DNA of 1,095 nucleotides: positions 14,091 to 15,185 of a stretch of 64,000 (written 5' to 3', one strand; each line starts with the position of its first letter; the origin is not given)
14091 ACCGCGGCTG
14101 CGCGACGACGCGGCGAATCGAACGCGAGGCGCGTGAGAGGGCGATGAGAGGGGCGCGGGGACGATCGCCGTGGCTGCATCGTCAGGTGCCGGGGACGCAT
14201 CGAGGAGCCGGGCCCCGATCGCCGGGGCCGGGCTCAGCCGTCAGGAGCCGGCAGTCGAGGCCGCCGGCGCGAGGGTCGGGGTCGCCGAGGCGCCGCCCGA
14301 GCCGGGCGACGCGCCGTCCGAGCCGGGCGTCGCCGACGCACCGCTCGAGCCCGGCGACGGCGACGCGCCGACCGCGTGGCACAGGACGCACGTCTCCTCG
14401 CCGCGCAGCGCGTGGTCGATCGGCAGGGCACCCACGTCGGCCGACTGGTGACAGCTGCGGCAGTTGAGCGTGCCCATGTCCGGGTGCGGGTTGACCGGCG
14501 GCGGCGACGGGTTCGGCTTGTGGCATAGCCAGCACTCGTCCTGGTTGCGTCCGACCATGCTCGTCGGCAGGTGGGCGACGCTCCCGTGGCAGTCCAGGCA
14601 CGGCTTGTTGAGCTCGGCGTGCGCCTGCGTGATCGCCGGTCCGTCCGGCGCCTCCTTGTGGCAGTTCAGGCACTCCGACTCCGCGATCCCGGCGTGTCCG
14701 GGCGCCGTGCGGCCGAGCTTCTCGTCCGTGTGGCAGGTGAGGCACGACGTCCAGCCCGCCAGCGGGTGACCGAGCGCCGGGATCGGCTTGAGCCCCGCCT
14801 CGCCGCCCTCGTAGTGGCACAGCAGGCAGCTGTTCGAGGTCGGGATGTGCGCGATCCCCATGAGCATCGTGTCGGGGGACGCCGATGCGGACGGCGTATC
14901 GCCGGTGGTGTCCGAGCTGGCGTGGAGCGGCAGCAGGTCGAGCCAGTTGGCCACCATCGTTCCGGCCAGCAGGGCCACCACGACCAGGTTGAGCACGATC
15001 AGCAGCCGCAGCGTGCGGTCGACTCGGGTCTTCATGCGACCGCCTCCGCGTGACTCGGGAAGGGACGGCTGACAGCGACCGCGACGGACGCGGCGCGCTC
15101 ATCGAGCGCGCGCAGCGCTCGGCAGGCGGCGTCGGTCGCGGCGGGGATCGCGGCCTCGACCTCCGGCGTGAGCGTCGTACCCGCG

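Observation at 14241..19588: Group-1 [NiFe]-hydrogenase operon (small subunit, large subunit, cytochrome b, protease) ends in a translationally coupled, membrane-anchored heptaheme cytochrome c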

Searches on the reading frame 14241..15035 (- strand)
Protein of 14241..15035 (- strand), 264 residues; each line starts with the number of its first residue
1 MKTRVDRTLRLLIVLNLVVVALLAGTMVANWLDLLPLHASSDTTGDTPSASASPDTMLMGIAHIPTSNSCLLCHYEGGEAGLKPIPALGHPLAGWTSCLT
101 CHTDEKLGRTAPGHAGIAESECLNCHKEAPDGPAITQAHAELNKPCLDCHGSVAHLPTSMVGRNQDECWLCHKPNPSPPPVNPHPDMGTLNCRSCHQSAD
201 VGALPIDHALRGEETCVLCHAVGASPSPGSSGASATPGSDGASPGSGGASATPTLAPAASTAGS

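Call 4: search_protein_families(library=pfam, proteins=[window:14241-15035:-], max_evalue=0.01)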
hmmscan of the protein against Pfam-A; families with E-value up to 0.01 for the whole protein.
window:14241-15035:- (264 aa): 7 families
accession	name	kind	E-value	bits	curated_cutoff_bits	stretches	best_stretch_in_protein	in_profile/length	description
PF14522.11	Cytochrome_C7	-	3.4e-10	40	24.8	1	116-173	10-67/67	Cytochrome c7 and related cytochrome c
PF09699.15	Paired_CXXCH_1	-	9e-07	28.9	20.6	1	114-153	1-39/41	Doubled CXXCH motif (Paired_CXXCH_1)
PF14537.11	Cytochrom_c3_2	-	1.9e-06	28.7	25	0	119-220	6-78/79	Cytochrome c3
PF22113.1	Mtrc-MtrF_II-IV_dom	-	0.00015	21.7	30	0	191-222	8-37/176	Outer membrane cytochrome MtrC/MtrF-like, domains II/IV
PF13435.11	Cytochrome_C554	-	0.00034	21.9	20.8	0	56-103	37-84/84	Cytochrome c554 and c-prime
PF02085.21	Cytochrom_CIII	-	0.0041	17.9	22.9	0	68-126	47-101/101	Class III cytochrome C family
PF05129.18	Zn_ribbon_Elf1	-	0.0042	17.6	29.8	0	168-203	25-60/79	Transcription elongation factor Elf1 like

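Call 10: find_homologous_proteins(query=window:14241-15035:-, max_evalue=0.001)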
Query window:14241-15035:- (264 aa): 484 proteins with E <= 0.001 among 5890 candidates; the best 120 are listed.
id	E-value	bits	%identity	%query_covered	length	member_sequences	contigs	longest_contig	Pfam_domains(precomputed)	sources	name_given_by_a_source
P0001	2.2e-133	462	84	91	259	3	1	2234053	PF09699.16,PF14537.12,PF14522.12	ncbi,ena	-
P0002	6.0e-132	457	85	88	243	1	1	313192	PF09699.16,PF14537.12,PF14522.12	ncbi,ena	-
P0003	9.0e-132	457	82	93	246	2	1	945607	PF09699.16,PF14537.12,PF14522.12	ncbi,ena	-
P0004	3.5e-126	438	79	91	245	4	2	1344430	PF09699.16,PF14537.12,PF14522.12,PF22113.2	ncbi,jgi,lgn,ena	-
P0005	1.1e-118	414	77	88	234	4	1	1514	PF09699.16,PF14537.12,PF14522.12,PF22113.2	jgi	jgi:hypothetical protein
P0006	4.0e-117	409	74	93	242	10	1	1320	PF09699.16,PF14537.12,PF14522.12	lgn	-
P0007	1.1e-116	407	78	87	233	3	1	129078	PF09699.16,PF14537.12,PF14522.12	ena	-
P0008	6.3e-116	405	71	100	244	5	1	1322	PF09699.16,PF14537.12,PF14522.12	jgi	-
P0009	2.4e-115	403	75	89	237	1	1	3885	PF09699.16,PF14537.12,PF14522.12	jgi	jgi:hypothetical protein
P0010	3.7e-114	399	73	91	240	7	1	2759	PF14537.12,PF14522.12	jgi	jgi:hypothetical protein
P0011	6.3e-114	398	73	88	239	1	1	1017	PF09699.16,PF14537.12,PF14522.12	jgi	jgi:hypothetical protein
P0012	7.8e-114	398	74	84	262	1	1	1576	PF09699.16,PF14537.12,PF14522.12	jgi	jgi:hypothetical protein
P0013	9.1e-114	398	71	92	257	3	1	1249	PF14537.12,PF14522.12,PF22113.2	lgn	-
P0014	1.1e-113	397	72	91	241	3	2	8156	PF09699.16,PF14537.12,PF14522.12,PF22113.2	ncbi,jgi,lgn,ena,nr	ncbi:MAG TPA: hypothetical protein VFQ75_01960 [Candidatus Limnocylindrales bacterium]|jgi:hypotheti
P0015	1.9e-113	397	72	91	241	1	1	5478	PF09699.16,PF14537.12,PF14522.12,PF22113.2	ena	-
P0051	3.0e-109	383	66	100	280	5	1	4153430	PF09699.16,PF14537.12,PF14522.12,PF22113.2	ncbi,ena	-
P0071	1.2e-107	377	68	94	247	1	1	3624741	PF09699.16,PF14537.12,PF14522.12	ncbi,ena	-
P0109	3.1e-101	357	67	88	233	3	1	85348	PF09699.16,PF14537.12,PF14522.12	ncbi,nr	ncbi:MAG: hypothetical protein A2V85_04130 [Chloroflexi bacterium RBG_16_72_14]|nr:MAG: hypothetical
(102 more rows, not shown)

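Call 11: find_encoding_contigs(protein=P0051, flank=8000, max_places=3)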
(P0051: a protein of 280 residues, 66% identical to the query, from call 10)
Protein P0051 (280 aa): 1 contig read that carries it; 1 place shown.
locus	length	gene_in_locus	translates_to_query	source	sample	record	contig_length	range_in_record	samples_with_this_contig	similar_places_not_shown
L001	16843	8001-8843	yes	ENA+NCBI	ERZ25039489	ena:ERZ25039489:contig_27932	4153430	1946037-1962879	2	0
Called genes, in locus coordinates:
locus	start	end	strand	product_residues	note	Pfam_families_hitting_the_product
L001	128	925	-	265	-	PF01048:PNP_UDP_1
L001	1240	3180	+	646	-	PF00171:Aldedh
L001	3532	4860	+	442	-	PF01058:Oxidored_q6, PF14720:NiFe_hyd_SSU_C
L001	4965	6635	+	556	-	PF00374:NiFeSe_Hases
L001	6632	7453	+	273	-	PF01292:Ni_hydr_CYTB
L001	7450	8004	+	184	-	PF01750:HycI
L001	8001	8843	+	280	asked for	PF22113:Mtrc-MtrF_II-IV_dom (faint), PF14522:Cytochrome_C7 (faint), PF09699:Paired_CXXCH_1 (faint), PF14537:Cytochrom_c3_2 (faint)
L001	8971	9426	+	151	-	PF00156:Pribosyltran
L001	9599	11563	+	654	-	PF13231:PMT_2, PF24878:YkcB_C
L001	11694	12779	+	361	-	PF00089:Trypsin, PF13365:Trypsin_2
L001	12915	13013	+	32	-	-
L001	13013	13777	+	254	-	PF00005:ABC_tran, PF02463:SMC_N (faint)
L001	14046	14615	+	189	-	-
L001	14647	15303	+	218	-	-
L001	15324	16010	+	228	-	PF00072:Response_reg, PF00486:Trans_reg_C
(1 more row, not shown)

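Call 12: find_encoding_contigs(protein=P0071, flank=8000, max_places=3)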
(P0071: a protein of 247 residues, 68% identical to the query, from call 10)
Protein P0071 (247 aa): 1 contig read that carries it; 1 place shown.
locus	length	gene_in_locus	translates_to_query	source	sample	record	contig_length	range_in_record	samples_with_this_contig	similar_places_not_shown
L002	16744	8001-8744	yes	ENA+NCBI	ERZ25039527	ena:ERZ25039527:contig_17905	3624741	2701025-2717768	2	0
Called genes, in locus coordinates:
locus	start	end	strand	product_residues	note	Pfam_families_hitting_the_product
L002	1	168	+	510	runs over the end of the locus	PF13493:DUF4118, PF00512:HisKA, PF02518:HATPase_c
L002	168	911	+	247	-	PF00072:Response_reg, PF00486:Trans_reg_C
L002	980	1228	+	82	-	-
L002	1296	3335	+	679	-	PF13520:AA_permease_2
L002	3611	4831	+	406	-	PF10518:TAT_signal (weak), PF01058:Oxidored_q6, PF14720:NiFe_hyd_SSU_C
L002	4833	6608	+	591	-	PF00374:NiFeSe_Hases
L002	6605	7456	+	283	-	PF01292:Ni_hydr_CYTB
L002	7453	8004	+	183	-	PF01750:HycI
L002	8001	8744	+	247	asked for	PF14522:Cytochrome_C7 (faint), PF14537:Cytochrom_c3_2 (faint), PF09699:Paired_CXXCH_1 (faint)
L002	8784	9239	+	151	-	PF00156:Pribosyltran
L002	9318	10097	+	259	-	PF04264:YceI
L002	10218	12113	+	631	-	PF13231:PMT_2, PF24878:YkcB_C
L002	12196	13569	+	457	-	PF01794:Ferric_reduct, PF08022:FAD_binding_8 (weak), PF00175:NAD_binding_1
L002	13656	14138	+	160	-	PF04205:FMN_bind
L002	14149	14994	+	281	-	PF02424:ApbE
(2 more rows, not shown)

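Call 13: find_encoding_contigs(protein=P0109, flank=8000, max_places=3)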
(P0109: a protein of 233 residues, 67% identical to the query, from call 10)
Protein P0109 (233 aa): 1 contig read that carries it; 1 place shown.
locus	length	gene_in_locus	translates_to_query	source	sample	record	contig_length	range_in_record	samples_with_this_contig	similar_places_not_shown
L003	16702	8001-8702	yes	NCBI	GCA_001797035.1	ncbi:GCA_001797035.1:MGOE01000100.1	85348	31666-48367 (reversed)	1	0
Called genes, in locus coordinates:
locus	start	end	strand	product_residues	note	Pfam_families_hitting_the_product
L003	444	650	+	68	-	-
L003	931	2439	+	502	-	PF00171:Aldedh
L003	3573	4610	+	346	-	PF01058:Oxidored_q6, PF14720:NiFe_hyd_SSU_C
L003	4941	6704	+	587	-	PF00374:NiFeSe_Hases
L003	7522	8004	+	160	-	PF01750:HycI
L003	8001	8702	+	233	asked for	PF14522:Cytochrome_C7 (faint), PF09699:Paired_CXXCH_1 (faint), PF14537:Cytochrom_c3_2 (faint)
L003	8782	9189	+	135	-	PF00376:MerR, PF12728:HTH_17 (weak), PF13411:MerR_1, PF03459:TOBE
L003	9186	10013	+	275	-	PF13531:SBP_bac_11, PF01547:SBP_bac_1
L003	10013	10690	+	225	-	PF00528:BPD_transp_1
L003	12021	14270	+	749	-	PF00082:Peptidase_S8, PF02225:PA, PF06280:fn3_5 (weak)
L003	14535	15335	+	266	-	PF04264:YceI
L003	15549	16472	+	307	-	PF00089:Trypsin, PF13365:Trypsin_2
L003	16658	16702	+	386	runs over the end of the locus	PF25954:Beta-barrel_RND_2 (weak), PF25990:Beta-barrel_YknX (weak), PF25967:RND-MFP_C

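Call 14: search_protein_families(library=ncbifam, proteins=[window:14241-15035:-], max_evalue=0.001)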
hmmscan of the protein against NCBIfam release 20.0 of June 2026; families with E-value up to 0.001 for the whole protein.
window:14241-15035:- (264 aa): 5 families
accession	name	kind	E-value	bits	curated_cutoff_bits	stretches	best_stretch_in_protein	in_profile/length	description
TIGR03508.1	decahem_SO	subfamily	2e-06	27.5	192.2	1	118-221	69-175/258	DmsE family decaheme c-type cytochrome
NF041028.1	decahem_GSU2203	exception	1.3e-05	24.6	325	1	120-222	102-209/317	GSU2203 family decaheme c-type cytochrome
TIGR03153.1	cytochr_NrfH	equivalog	0.00012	22.2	134.2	0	117-155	100-138/138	cytochrome c nitrite reductase small subunit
NF045722.1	c3_cytochr_TmcA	equivalog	0.00027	20.8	114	0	120-175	58-113/125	acidic tetraheme cytochrome c3 TmcA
NF045713.1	CxxCH_16_HmcA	equivalog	0.00039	19.2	400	0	67-129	198-255/541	sulfate respiration complex hexadecaheme cytochrome HmcA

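Call 16: search_solved_structures(query=window:14241-15035:-, max_evalue=1, show_alignments=2)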
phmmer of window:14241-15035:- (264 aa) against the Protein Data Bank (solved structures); distinct sequences matched with E-value up to 1: 16.
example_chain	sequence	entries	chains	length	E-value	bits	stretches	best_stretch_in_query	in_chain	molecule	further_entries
4rkm_A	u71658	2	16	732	0.13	14.9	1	97-174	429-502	MccA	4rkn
8k9e_A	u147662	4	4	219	0.29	13.8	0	184-225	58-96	Cytochrome c7-like domain-containing protein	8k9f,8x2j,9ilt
3ouq_A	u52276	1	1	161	0.35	13.5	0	114-154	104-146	Cytochrome c family protein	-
28pb_A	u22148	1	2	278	0.81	12.3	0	97-201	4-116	Cytochrome c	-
1q9i_A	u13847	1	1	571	0.98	12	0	117-255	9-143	flavocytochrome c3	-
1jrx_A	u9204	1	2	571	0.98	12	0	117-255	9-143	FLAVOCYTOCHROME C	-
1e39_A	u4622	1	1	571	0.98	12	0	117-255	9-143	FUMARATE REDUCTASE FLAVOPROTEIN SUBUNIT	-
1jry_A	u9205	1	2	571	0.99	12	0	117-255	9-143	FLAVOCYTOCHROME C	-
1qjd_A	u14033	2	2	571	0.99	12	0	117-255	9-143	FLAVOCYTOCHROME C3 | Fumarate reductase flavoprotein subunit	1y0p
1jrz_A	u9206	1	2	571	0.99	12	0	117-255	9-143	FLAVOCYTOCHROME C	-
2b7r_A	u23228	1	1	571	0.99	12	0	117-255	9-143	Fumarate reductase flavoprotein subunit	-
1lj1_A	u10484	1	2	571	0.99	12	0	117-255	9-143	flavocytochrome c3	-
2b7s_A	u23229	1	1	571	0.99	12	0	117-255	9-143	Fumarate reductase flavoprotein subunit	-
1m64_A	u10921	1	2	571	0.99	12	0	117-255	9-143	flavocytochrome c3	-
1kss_A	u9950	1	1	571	0.99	12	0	117-255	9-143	flavocytochrome c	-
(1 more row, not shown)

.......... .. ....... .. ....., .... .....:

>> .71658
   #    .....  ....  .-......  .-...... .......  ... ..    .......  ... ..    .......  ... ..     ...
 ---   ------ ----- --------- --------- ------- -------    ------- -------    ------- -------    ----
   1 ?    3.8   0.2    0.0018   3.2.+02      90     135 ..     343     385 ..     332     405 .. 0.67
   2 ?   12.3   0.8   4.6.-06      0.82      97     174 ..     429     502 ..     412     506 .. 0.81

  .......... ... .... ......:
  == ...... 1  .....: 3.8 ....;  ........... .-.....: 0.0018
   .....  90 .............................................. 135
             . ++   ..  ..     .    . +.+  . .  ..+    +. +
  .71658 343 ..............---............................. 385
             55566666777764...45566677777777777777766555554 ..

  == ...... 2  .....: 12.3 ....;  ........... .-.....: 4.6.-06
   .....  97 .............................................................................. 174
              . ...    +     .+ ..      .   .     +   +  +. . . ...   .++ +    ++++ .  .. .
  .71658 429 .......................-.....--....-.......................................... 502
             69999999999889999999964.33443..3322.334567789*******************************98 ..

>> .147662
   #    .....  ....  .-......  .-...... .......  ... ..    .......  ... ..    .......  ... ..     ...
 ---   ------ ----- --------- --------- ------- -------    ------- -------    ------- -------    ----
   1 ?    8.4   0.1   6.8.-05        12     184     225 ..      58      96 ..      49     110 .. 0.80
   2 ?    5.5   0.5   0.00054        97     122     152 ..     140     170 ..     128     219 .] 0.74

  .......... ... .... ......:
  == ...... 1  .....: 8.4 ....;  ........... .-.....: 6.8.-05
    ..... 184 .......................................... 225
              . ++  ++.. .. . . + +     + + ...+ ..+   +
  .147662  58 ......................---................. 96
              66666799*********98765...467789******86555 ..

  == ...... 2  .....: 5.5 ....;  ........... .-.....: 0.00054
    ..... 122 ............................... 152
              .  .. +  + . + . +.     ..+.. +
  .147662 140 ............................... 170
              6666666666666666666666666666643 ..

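Call 23: find_related_loci(query=A1, collection=genome_contigs, flank=8000)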
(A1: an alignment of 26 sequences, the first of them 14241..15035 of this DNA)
Query A1 (264 aa) in genome_contigs; peptide patterns used: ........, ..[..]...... (x = any residue, [..] = any of these).
92 stretches matched a pattern; 89 encode a relative of the query (tblastn E <= 1e-3); the best 80 are kept; 80 distinct loci.
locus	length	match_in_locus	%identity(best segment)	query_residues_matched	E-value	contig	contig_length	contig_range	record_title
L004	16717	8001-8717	84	1-240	2e-122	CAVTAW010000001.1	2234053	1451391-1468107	MAG: uncultured Chloroflexia bacterium isolate MFD02416.bin.2.65 genome assembly, contig: contig_1582, whole genome shot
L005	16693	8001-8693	85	1-231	7e-110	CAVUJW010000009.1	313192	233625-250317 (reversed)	MAG: uncultured Chloroflexia bacterium isolate MFD01721.bin.2.170 genome assembly, contig: contig_31664, whole genome sh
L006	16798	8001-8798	64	2-254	2e-107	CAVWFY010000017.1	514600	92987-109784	MAG: uncultured Chloroflexia bacterium isolate MFD04716.bin.2.316 genome assembly, contig: contig_7993, whole genome sho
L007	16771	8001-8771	69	1-255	7e-106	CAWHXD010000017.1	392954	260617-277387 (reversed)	MAG: uncultured Chloroflexia bacterium isolate MFD02416.bin.2.153 genome assembly, contig: contig_85624, whole genome sh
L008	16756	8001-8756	78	5-253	1e-105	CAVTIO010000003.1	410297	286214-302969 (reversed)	MAG: uncultured Chloroflexia bacterium isolate MFD05684.bin.2.188 genome assembly, contig: contig_21161, whole genome sh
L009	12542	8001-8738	71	1-238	2e-103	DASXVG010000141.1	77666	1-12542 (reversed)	MAG TPA_asm: Candidatus Limnocylindrales bacterium isolate SMAG_U4738 k141_154345, whole genome shotgun sequence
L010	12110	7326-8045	72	1-241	2e-102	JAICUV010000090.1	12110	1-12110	MAG: Chloroflexota bacterium isolate GZL_ISSM_2_bin.109 k141_2310996_length_12110_cov_10.7044, whole genome shotgun sequ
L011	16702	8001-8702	72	1-232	1e-101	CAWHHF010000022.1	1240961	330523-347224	MAG: uncultured Chloroflexia bacterium isolate MFD01872.bin.3.159 genome assembly, contig: contig_91047, whole genome sh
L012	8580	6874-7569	74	2-231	8e-102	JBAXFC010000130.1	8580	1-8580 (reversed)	MAG: Chloroflexota bacterium isolate ELA261 MAG261_130, whole genome shotgun sequence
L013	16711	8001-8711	71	1-237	1e-101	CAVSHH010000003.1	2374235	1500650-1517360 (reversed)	MAG: uncultured Chloroflexia bacterium isolate MFD05684.bin.1.417 genome assembly, contig: contig_20563, whole genome sh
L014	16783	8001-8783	67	1-257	2e-101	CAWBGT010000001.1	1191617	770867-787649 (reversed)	MAG: uncultured Chloroflexia bacterium isolate MFD04716.bin.3.834 genome assembly, contig: contig_1061, whole genome sho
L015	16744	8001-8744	68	2-247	7e-101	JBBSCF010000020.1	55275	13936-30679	MAG: Candidatus Limnocylindrales bacterium isolate La6_metabat2.260 La6_metabat2.260_K_380198_L_55275_cov_22.7642, whole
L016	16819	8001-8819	66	1-264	2e-100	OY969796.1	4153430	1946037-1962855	MAG: uncultured Chloroflexia bacterium isolate MFD01872.bin.1.103 genome assembly, chromosome: 1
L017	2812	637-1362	68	1-257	3e-103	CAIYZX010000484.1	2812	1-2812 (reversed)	MAG: uncultured Chloroflexi bacterium isolate LaPlata-b_bin-0719 genome assembly, contig: bin-0719:484/781, whole genome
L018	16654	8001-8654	68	1-220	7e-99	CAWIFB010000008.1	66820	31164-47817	MAG: uncultured Chloroflexia bacterium isolate MFD01721.bin.3.303 genome assembly, contig: contig_22337, whole genome sh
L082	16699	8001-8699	51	4-231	2e-65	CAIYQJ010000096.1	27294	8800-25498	MAG: uncultured Chloroflexi bacterium isolate Kiruna_bin-01429 genome assembly, contig: bin-01429:096/476, whole genome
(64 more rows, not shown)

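Call 34: predict_structure(alignment_id=A2)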
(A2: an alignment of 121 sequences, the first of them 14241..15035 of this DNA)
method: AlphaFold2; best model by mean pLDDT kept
length: 264 residues; sequences in the alignment: 121
mean_pLDDT: 57.5   pTM: 0.30
mean pLDDT of the five models: 57.5, 56.4, 56.4, 54.1, 54.1
residues with pLDDT >= 90: 28; 70-90: 19; 50-70: 110; < 50: 107
segments of 3 or more residues with pLDDT < 50: 50-53, 55-69, 85-93, 95-102, 132-139, 153-156, 158-164, 167-177, 225-252, 254-263
pLDDT, mean of each block of 10 residues (from residue 1): 90 98 97 78 51 45 44 56 51 46 52 66 58 45 54 47 47 47 70 68 57 62 48 39 38 43 49
secondary structure, 60 per line:
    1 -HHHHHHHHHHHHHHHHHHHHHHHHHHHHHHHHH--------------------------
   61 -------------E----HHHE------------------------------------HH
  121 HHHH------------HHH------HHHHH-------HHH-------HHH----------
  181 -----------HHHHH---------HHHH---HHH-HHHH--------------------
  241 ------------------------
elements in order: H2-34 H119-124 H146-150 H192-196 H206-209 H217-220

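Call 51: find_encoding_contigs(protein=P0485, flank=9000, max_places=2)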
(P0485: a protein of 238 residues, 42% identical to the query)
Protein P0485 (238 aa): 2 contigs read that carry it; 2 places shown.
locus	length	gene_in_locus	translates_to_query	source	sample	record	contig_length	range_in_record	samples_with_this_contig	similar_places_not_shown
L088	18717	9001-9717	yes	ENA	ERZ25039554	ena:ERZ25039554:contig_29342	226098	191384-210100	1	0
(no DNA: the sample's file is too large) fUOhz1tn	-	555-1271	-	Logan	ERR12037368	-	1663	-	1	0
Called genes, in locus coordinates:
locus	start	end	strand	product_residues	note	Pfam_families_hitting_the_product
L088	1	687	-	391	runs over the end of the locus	PF01731:Arylesterase (faint), PF06739:SBBP (faint), PF08450:SGL (faint), PF25021:TEN_NHL (faint), PF17170:DUF5128 (faint), PF01436:NHL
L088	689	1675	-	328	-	PF17874:TPR_MalT (weak), PF13181:TPR_8 (faint), PF13424:TPR_12 (faint), PF13428:TPR_14 (faint), PF13432:TPR_16 (faint), PF14559:TPR_19 (faint), PF13431:TPR_17 (faint), PF00515:TPR_1 (faint), +3 more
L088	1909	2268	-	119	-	-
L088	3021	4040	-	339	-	-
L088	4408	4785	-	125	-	-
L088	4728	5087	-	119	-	-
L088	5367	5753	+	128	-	-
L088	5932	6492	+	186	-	PF14522:Cytochrome_C7 (faint), PF14537:Cytochrom_c3_2 (faint), PF09699:Paired_CXXCH_1 (faint), PF22113:Mtrc-MtrF_II-IV_dom (faint)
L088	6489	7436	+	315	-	PF12797:Fer4_2 (weak), PF12838:Fer4_7, PF13237:Fer4_10, PF13247:Fer4_11, PF00037:Fer4, PF12797:Fer4_2, PF12837:Fer4_6, PF12838:Fer4_7, +8 more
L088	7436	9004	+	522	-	PF03916:NrfD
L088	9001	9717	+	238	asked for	PF09699:Paired_CXXCH_1 (faint), PF14522:Cytochrome_C7 (faint)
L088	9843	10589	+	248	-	PF01988:VIT1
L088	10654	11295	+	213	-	-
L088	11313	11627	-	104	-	-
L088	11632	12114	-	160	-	-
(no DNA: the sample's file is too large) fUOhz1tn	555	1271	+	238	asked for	PF09699:Paired_CXXCH_1 (faint), PF14522:Cytochrome_C7 (faint)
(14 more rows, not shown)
